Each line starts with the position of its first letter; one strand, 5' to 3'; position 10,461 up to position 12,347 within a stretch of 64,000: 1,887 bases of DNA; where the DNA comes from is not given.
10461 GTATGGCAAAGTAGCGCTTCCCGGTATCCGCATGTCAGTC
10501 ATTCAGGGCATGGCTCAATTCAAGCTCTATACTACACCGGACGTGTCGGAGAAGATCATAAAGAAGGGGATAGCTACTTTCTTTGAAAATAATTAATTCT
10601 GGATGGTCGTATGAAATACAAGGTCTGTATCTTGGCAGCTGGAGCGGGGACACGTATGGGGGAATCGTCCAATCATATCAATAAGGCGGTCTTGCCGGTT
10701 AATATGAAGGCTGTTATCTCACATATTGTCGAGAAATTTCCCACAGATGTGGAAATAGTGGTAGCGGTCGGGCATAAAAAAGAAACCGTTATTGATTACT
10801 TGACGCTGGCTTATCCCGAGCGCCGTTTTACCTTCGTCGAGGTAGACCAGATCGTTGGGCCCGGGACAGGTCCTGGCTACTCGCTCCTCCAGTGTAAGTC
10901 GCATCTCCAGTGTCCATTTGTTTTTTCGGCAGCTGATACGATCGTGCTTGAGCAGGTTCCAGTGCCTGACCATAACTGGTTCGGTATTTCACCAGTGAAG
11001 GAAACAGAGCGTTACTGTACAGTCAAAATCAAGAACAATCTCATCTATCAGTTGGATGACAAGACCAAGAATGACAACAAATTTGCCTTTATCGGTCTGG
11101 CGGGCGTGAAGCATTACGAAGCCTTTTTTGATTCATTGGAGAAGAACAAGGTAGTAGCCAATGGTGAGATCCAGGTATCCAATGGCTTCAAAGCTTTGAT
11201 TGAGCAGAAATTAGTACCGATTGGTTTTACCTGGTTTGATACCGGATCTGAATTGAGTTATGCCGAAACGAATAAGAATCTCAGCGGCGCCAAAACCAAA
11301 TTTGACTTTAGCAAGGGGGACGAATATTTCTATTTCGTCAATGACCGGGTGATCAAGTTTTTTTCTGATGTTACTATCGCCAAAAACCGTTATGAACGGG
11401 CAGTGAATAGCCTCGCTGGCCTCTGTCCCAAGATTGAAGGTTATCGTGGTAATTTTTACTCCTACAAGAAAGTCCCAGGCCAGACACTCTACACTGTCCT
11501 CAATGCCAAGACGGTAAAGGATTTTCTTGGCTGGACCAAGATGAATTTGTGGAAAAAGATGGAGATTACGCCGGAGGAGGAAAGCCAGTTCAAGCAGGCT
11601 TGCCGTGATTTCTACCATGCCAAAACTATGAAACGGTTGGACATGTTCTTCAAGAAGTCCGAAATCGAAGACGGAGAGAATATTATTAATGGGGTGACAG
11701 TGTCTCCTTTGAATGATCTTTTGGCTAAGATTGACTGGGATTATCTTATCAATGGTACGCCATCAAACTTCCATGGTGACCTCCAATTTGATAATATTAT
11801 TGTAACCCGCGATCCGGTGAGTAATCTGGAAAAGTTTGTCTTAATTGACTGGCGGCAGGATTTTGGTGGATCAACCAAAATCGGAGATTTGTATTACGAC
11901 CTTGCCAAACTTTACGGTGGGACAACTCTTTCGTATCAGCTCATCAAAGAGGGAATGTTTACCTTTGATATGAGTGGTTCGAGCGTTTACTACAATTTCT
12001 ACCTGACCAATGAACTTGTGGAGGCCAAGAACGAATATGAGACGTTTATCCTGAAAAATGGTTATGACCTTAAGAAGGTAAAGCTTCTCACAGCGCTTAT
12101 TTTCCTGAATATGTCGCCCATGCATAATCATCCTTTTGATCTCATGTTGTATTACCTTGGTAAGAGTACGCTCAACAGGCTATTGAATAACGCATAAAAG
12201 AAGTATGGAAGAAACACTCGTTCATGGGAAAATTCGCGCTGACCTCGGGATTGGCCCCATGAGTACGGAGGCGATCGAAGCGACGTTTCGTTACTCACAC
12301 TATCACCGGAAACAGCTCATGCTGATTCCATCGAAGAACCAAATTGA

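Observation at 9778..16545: Tight seven-gene operon suggesting an undescribed nucleotide-sugar pathway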

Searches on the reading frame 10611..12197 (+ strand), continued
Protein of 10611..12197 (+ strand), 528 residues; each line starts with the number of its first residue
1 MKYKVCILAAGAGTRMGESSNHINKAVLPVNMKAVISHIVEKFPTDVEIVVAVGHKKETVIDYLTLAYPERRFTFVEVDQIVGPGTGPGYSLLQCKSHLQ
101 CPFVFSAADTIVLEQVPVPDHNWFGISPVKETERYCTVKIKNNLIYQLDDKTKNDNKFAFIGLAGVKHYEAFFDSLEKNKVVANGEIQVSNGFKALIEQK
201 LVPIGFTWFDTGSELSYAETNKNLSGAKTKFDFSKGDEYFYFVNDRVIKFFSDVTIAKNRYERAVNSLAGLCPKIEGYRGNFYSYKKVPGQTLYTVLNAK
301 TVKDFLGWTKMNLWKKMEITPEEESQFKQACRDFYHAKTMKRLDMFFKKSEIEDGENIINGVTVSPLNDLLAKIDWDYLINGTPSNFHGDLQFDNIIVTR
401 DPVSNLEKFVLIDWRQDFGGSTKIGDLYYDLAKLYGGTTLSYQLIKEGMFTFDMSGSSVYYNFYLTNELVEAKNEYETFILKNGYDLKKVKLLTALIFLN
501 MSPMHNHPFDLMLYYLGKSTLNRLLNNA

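Call 90: search_dna_similar(query=L085:5635-7533:+, collection=phages, mode=protein, max_rows=30, max_evalue=1e-8)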
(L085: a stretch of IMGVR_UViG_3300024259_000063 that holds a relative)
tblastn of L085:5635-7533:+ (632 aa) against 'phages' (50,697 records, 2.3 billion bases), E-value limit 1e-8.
Records with a match: 4; places in all: 4; records where one place covers at least 80% of the query: 1.
Best place of each record, by identity: <60% 4.
By first word of the organism name: Marine 2; Synechococcus 2.
By host as written in the record: - 2; Synechococcus sp. WH8102 2.
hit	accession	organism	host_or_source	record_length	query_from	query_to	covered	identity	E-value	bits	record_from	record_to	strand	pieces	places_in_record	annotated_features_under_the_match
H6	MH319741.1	Marine virus AG-345-E15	single cell amplified by WGA-X; seawater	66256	6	628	94%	30.8%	3e-66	277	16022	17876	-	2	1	record has no annotation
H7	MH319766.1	Marine virus AG-345-P14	single cell amplified by WGA-X; seawater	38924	2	98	15%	39.4%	9e-10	68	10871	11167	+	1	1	record has no annotation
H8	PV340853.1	Synechococcus phage Sf-CH8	Synechococcus sp. WH8102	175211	2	98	15%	38.4%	8e-9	65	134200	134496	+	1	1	putative nucleotidyltransferase | phosphoheptose isomerase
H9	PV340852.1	Synechococcus phage Sf-CH5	Synechococcus sp. WH8102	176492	2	98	15%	38.4%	8e-9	65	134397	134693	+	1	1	putative nucleotidyltransferase | phosphoheptose isomerase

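Call 92: get_annotated_region(hit=H8, flank=6000)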
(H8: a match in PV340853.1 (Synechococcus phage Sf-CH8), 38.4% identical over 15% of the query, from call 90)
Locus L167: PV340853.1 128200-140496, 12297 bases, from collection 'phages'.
description: Synechococcus phage Sf-CH8, complete genome.
organism: Synechococcus phage Sf-CH8 (NCBI taxid 3413216)
taxonomy: Viruses
host: Synechococcus sp. WH8102; source: Petrosia ficiformis pink cortex; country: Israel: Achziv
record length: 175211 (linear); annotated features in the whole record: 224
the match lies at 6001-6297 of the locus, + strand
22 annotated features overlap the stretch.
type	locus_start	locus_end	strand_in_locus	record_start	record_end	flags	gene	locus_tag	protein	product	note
CDS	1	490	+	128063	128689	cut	-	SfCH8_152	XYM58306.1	hypothetical protein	-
CDS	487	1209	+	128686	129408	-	-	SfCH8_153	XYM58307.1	hypothetical protein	-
CDS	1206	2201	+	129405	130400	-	-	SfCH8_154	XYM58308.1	hypothetical protein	-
CDS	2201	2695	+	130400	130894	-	-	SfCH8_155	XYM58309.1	methyltransferase type 11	-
CDS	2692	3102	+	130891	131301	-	-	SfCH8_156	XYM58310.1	bifunctional heptose 7-phosphate kinase/heptose 1-phosphate adenyltransferase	-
CDS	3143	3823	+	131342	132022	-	-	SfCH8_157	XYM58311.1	cytidyltransferase-related protein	-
CDS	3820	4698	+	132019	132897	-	-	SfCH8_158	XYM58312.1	hypothetical protein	-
CDS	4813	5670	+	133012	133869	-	-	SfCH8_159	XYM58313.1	hypothetical protein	-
CDS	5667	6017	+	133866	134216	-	-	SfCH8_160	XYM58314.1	phosphoheptose isomerase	-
CDS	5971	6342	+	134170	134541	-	-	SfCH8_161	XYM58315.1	putative nucleotidyltransferase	-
CDS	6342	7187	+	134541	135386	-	-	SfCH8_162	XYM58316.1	glycosyltransferase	-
CDS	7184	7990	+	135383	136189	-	-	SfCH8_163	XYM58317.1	hypothetical protein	-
CDS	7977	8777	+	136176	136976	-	-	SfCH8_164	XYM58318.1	glycosyltransferase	-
CDS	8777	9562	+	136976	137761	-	-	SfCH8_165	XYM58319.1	glucosyltransferase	-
CDS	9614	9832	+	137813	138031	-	-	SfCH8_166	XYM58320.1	high light inducible protein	-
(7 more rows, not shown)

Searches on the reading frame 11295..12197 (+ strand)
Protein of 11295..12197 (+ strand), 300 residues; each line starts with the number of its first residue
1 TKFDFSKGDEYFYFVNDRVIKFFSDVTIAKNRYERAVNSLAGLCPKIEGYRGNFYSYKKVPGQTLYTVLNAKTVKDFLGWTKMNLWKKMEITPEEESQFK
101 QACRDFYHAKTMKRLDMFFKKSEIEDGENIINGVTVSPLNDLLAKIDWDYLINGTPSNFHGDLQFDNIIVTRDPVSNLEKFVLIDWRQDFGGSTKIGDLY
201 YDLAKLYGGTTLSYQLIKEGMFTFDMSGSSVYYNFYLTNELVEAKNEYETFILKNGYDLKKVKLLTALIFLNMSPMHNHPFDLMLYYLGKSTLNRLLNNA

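Call 46: search_solved_structures(query=A3, max_evalue=10, show_alignments=3)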
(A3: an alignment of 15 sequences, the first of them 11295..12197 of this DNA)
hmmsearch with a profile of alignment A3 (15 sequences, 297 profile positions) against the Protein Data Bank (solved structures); distinct sequences matched with E-value up to 10: 2.
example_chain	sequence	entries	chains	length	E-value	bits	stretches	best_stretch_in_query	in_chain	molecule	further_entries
3dxp_A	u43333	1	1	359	0.16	14.5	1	130-190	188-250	putative acyl-CoA dehydrogenase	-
9x4g_B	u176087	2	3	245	1.6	11.2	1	157-202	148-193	non-specific serine/threonine protein kinase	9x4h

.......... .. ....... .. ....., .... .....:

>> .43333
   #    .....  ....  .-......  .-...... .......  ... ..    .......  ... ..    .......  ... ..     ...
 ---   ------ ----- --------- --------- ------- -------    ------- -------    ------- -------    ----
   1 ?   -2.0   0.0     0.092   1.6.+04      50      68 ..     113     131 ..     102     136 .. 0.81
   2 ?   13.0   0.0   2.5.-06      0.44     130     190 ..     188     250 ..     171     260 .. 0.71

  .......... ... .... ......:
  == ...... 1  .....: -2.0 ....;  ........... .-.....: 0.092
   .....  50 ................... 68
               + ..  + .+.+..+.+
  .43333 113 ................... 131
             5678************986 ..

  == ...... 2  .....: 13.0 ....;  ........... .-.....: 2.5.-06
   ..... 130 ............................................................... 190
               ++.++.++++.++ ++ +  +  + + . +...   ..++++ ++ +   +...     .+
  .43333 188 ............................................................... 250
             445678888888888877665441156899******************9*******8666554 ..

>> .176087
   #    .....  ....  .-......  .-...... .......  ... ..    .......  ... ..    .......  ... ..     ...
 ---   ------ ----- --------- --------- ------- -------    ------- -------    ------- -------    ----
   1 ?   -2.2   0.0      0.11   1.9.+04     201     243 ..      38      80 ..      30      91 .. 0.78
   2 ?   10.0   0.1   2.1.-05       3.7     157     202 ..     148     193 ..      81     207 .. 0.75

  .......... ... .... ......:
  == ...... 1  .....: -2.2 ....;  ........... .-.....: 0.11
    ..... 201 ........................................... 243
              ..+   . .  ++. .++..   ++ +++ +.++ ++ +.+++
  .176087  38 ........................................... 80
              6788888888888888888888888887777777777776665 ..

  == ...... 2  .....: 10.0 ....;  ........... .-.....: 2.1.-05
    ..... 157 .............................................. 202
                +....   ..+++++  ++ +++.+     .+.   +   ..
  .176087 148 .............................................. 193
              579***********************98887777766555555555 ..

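Call 47: search_protein_families(library=pfam, alignment_id=A3, max_evalue=1)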
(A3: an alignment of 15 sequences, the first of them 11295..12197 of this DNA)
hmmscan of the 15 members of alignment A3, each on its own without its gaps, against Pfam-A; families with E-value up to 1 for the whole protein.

A. member 1, window:11295-12197:+ (300 aa): 5 families
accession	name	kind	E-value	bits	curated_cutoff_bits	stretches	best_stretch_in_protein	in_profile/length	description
PF01636.29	APH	-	0.0027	17.9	23.2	1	153-207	165-210/239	Phosphotransferase enzyme family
PF07430.17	PP1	-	0.028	14.9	20.4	1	203-266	13-76/78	Phloem filament protein PP1 cystatin-like domain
PF02958.26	EcKL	-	0.033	14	22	1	160-203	219-261/294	Ecdysteroid kinase-like family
PF19974.5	TCAD9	-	0.084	12.4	40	1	153-206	294-337/429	Ternary complex associated domain 9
PF06518.16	DUF1104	-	0.14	13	25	1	57-113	2-60/92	Protein of unknown function (DUF1104)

B. families by the number of members that match (of 15 scanned): 15 families
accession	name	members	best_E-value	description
PF01636.29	APH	15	9.8e-10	Phosphotransferase enzyme family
PF19974.5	TCAD9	13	4.3e-05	Ternary complex associated domain 9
PF02958.26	EcKL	2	0.0016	Ecdysteroid kinase-like family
PF01633.27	Choline_kinase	2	0.003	Choline/ethanolamine kinase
PF07914.17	DUF1679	1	0.00021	Uncharacterized oxidoreductase dhs-27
PF19875.4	DUF6348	1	0.006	Family of unknown function (DUF6348)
PF17927.7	Ins134_P3_kin_N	1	0.024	Inositol 1,3,4-trisphosphate 5/6-kinase pre-ATP-grasp domain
PF06334.16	Orthopox_A47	1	0.025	Orthopoxvirus A47 protein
PF07430.17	PP1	1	0.028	Phloem filament protein PP1 cystatin-like domain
PF24546.1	Ig_TPPC8_4th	1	0.035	TPPC8 fourth Ig-like domain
PF11876.13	TsiV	1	0.045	Type VI immunity for VRR-NUC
PF09471.16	Peptidase_M64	1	0.053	IgA Peptidase M64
PF15919.11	HicB_lk_antitox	1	0.11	HicB_like antitoxin of bacterial toxin-antitoxin system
PF05717.18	TnpB_IS66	1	0.13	IS66 Orf2 like protein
PF06518.16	DUF1104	1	0.14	Protein of unknown function (DUF1104)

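Call 83: search_protein_representatives(protein=window:11295-12197:+)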
Query: 300 residues. Proteins with E-value up to 0.001 (for the whole library): 1679; up to 1e-10: 842; up to 1e-30: 459. The best 150 are listed.
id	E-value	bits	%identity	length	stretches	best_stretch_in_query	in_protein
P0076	2.2e-118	411.4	60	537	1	2-298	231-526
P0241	7.4e-112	389.9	60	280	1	19-297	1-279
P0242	7.9e-80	284.8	46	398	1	2-298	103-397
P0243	5.5e-78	278.7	47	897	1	1-295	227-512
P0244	1.5e-77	277.3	48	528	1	2-299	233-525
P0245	6.3e-77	275.3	46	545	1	3-299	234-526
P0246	2.4e-76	273.3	44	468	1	2-295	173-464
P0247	4.1e-76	272.6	44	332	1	3-295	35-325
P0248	1.6e-75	270.6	46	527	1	1-297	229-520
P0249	1.3e-72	261.1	48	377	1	3-298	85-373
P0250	9.0e-72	258.3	45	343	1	3-295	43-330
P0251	7.7e-71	255.3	47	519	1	3-299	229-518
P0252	1.0e-70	254.9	54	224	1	79-299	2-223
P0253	1.2e-70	254.6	43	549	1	6-298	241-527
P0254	8.0e-70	251.9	44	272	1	39-294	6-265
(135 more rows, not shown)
